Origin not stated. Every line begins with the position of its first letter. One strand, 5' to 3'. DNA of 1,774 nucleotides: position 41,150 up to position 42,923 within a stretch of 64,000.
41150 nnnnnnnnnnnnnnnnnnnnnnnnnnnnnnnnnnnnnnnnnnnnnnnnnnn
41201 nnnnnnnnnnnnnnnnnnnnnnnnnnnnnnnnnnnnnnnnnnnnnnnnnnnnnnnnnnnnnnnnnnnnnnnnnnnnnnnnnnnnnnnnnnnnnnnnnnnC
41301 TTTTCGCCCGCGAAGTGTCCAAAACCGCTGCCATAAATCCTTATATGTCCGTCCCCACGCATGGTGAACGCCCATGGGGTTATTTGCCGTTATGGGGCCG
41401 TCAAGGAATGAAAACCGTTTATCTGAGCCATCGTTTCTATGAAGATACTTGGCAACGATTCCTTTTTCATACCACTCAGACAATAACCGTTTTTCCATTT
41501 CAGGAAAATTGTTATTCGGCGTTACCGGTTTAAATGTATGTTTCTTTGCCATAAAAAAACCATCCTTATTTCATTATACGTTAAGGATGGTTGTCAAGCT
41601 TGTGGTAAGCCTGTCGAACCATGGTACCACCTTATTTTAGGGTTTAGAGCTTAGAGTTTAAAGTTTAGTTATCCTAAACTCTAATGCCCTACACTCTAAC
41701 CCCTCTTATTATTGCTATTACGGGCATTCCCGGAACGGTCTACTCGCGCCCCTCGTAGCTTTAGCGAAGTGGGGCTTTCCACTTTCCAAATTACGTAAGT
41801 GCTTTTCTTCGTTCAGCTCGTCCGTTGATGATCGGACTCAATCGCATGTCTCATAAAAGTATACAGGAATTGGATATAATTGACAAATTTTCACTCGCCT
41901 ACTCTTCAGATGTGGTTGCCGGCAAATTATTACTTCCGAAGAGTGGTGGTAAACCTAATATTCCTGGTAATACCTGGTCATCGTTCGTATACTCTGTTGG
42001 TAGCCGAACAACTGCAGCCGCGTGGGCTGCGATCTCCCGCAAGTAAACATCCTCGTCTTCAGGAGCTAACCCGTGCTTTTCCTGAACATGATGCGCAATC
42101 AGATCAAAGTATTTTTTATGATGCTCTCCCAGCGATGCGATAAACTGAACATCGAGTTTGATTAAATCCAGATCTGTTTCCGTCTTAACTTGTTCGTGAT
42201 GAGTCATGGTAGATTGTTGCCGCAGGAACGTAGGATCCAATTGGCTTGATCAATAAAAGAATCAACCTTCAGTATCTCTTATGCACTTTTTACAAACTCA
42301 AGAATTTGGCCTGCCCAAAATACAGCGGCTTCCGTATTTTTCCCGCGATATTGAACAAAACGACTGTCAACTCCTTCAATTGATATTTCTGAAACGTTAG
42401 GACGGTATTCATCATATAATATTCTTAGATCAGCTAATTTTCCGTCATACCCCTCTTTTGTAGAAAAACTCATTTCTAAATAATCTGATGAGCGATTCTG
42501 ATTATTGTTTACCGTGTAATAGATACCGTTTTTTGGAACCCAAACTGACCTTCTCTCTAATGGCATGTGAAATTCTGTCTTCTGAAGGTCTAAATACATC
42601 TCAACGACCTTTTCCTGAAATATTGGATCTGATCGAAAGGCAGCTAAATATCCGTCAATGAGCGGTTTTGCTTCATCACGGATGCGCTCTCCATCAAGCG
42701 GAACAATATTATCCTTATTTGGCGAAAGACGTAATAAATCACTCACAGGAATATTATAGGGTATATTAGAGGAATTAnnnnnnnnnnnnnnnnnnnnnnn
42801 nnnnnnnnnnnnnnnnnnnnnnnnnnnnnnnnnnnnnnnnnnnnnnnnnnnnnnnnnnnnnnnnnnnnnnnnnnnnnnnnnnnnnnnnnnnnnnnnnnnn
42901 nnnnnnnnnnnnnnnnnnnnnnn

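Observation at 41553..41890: Isoleucine T-box riboswitch controlling ileS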

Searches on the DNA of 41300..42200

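Call 3: search_rna_families(source=window, start=41300, end=42200, threshold=evalue, max_evalue=10, show_alignments=5)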
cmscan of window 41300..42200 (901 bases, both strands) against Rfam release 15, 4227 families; matches with E-value up to 10: 11.
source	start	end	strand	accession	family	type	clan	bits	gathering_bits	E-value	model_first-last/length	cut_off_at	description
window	41637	41699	-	RF04077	mir-1245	Gene; miRNA;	-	33.5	79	0.00016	1-69/69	no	mir-1245 microRNA precursor family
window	41637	41699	+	RF04077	mir-1245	Gene; miRNA;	-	30.2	79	0.0013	1-69/69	no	mir-1245 microRNA precursor family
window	41580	41818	-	RF00230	T-box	Cis-reg; leader;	-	30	93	0.00011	1-219/219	no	T-box leader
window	41480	41613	-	RF01601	plasmodium_snoR26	Gene; snRNA; snoRNA; CD-box;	-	24.2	50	2.7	1-160/160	no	small nucleolar RNA snoR26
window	41635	41700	+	RF04172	MIR8675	Gene; miRNA;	-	17.5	90.8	3.2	1-95/95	no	MIR8675 microRNA precursor family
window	41632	41699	-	RF03327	mir-1266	Gene; miRNA;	-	17.4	70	3.2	1-82/82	no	mir-1266 microRNA precursor family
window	41645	41696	+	RF02517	mir-1017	Gene; miRNA;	-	16.2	50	3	1-71/71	no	mir-1017 microRNA precursor family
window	41572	41610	+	RF02678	Hatchet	Gene; ribozyme;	-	15.7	51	4.6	1-133/133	no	Hatchet ribozyme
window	41636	41700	-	RF03799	mir-3202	Gene; miRNA;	-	15.1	90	9.7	1-79/79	no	mir-3202 microRNA precursor family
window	41552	41666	+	RF01446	S_pombe_snR95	Gene; snRNA; snoRNA; HACA-box;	-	14.1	60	5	1-222/222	no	small nucleolar RNA snR95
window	41522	41586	+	RF00032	Histone3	Cis-reg;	-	12.4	34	7.8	1-46/46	no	Histone 3' UTR stem-loop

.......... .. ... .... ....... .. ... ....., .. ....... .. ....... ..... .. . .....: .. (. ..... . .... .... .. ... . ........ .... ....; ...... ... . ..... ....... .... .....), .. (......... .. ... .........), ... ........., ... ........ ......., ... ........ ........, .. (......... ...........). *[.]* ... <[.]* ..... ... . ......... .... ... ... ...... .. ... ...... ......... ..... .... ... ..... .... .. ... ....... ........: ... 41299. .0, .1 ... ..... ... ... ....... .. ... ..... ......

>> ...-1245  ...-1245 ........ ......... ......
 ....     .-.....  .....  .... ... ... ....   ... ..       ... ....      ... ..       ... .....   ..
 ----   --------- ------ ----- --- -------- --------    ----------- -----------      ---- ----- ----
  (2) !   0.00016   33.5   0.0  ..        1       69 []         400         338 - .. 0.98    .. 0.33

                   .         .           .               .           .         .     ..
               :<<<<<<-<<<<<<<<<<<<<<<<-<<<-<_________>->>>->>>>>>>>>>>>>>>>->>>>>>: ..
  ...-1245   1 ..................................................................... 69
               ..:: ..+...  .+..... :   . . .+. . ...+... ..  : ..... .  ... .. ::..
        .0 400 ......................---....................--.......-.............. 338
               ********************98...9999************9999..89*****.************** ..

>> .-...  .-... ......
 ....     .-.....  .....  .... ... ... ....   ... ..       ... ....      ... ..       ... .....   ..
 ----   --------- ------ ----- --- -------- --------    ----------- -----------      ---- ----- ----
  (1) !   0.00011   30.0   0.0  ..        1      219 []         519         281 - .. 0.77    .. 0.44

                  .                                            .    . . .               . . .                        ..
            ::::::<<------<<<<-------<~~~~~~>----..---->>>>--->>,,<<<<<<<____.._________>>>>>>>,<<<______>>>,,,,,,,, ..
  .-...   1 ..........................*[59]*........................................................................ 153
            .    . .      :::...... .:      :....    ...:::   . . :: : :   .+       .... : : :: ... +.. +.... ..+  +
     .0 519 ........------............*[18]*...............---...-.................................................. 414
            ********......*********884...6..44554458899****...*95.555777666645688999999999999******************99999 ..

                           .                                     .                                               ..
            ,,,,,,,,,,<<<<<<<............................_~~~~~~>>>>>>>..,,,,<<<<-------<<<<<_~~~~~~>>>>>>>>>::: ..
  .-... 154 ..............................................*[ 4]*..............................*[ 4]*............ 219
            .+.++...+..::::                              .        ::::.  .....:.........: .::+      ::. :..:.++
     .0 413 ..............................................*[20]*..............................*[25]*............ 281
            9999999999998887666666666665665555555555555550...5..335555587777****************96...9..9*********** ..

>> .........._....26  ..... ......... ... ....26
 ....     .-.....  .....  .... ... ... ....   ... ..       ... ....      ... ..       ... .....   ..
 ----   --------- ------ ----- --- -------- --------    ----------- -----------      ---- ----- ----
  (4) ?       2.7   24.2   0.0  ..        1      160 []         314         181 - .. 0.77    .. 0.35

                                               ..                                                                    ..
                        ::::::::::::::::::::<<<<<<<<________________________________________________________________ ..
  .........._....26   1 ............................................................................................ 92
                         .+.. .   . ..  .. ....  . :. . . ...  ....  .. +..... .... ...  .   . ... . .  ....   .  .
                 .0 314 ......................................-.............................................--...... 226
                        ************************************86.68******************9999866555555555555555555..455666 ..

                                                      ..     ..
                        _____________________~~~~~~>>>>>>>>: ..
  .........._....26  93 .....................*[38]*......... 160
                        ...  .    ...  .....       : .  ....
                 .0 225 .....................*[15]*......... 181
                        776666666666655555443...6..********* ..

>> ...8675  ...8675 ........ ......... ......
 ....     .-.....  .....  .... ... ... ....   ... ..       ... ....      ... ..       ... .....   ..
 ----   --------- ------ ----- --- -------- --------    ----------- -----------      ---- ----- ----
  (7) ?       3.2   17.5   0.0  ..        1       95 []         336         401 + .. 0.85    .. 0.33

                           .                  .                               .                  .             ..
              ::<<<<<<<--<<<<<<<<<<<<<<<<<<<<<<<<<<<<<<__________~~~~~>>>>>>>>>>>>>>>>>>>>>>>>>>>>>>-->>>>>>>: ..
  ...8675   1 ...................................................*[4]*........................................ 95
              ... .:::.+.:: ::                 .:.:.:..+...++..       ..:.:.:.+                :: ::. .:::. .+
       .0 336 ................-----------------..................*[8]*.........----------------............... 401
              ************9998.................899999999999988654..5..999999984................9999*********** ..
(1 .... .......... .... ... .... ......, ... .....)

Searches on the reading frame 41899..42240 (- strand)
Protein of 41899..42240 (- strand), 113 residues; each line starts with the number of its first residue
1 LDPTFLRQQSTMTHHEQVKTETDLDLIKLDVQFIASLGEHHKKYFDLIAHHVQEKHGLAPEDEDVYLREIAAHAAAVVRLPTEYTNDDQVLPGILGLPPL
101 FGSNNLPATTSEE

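Call 49: search_protein_families(library=pfam, proteins=[window:41899-42240:-], max_evalue=0.00001)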
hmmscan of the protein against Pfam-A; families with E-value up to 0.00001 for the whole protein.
window:41899-42240:- (113 aa): 0 families

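Call 77: search_protein_families(library=pfam, proteins=[window:41899-42240:-], max_evalue=0.1)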
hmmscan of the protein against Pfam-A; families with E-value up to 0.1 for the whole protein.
window:41899-42240:- (113 aa): 1 family
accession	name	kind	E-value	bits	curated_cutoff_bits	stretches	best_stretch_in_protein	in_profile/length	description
PF09506.15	Salt_tol_Pase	-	0.098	11.8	25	0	15-98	206-288/388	Glucosylglycerol-phosphate phosphatase (Salt_tol_Pase)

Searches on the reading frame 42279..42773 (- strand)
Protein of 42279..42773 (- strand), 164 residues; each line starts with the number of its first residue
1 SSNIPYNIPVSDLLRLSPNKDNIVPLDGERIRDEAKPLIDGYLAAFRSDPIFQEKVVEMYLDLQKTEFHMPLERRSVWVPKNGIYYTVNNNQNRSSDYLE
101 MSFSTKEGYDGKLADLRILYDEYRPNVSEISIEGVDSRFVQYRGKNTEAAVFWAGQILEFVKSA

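Call 77: search_protein_families(library=pfam, proteins=[window:42279-42773:-], max_evalue=0.1)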
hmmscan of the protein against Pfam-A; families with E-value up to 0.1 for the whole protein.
window:42279-42773:- (164 aa): 1 family
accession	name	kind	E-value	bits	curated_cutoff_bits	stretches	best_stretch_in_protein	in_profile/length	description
PF18760.7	ART-PolyVal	-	0.045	15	31.2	1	55-157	52-130/140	ADP-Ribosyltransferase in polyvalent proteins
